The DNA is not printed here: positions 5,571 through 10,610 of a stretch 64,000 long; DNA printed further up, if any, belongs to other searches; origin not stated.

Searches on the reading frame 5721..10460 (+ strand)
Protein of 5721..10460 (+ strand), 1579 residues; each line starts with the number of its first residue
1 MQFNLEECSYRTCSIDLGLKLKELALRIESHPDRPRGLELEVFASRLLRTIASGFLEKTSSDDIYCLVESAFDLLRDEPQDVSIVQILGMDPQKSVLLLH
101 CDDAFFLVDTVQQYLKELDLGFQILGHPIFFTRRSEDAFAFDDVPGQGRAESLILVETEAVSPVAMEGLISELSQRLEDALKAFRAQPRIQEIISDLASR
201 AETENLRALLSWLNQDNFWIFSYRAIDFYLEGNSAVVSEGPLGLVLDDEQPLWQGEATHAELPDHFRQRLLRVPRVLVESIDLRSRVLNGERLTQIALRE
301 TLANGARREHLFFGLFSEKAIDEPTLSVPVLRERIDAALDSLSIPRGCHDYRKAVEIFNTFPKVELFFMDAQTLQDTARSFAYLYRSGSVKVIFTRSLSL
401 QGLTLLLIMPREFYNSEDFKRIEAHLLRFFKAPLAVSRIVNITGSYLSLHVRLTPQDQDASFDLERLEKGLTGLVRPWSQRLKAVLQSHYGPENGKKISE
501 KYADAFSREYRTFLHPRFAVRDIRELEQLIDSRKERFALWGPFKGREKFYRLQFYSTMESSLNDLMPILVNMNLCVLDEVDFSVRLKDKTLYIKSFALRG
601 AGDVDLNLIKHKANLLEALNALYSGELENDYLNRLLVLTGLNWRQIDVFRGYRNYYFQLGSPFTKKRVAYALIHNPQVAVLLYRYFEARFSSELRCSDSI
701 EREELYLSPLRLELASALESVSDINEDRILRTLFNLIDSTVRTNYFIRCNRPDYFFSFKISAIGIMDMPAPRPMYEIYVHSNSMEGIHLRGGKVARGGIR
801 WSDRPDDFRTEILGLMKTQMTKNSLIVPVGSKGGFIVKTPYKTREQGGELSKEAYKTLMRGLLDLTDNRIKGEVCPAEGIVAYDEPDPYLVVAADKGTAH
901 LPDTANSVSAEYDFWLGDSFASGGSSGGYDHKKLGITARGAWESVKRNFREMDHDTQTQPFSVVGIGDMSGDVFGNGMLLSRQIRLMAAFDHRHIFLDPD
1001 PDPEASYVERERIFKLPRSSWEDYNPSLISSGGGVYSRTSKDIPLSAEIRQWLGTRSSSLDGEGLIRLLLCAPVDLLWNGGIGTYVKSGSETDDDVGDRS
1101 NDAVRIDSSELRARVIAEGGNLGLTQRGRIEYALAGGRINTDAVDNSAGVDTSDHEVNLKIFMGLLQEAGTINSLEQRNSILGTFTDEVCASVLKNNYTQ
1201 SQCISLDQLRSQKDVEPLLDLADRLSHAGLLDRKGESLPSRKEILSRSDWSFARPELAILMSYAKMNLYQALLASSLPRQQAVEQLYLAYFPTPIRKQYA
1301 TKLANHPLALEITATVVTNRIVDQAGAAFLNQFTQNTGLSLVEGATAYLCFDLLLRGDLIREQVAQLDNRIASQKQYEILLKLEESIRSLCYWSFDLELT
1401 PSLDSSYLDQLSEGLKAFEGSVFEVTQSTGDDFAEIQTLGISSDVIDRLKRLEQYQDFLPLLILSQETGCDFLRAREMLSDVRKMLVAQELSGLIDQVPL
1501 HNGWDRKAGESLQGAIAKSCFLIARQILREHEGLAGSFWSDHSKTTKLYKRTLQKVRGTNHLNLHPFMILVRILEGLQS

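Call 55: search_protein_families(library=pfam, proteins=[window:5721-10460:+], max_evalue=0.00001)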
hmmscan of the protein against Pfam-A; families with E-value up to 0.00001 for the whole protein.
window:5721-10460:+ (1579 aa): 6 families
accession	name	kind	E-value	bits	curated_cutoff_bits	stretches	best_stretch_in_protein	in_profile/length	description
PF05088.18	Bac_GDH_CD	-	5.1e-232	771.2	22.8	1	714-1206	2-496/497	Bacterial NAD-glutamate dehydrogenase, catalytic domain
PF21074.2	GDH_C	-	7.4e-46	157.3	26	1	1252-1574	4-337/339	Glutamate dehydrogenase, C-terminal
PF21078.2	GDH_HM3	-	2e-18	66.7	24.6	1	627-691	1-65/66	Glutamate dehydrogenase, helical motif 3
PF21075.3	GDH_ACT1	-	5.1e-10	39.7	23.7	1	43-170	1-141/144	Glutamate dehydrogenase, ACT1 domain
PF21079.2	GDH_HM2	-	7.3e-10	39.1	21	1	486-529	2-45/45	Glutamate dehydrogenase, helical motif 2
PF21073.2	GDH_HM1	-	1.3e-08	35.1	21.2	1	328-381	1-54/60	Glutamate dehydrogenase, helical motif 1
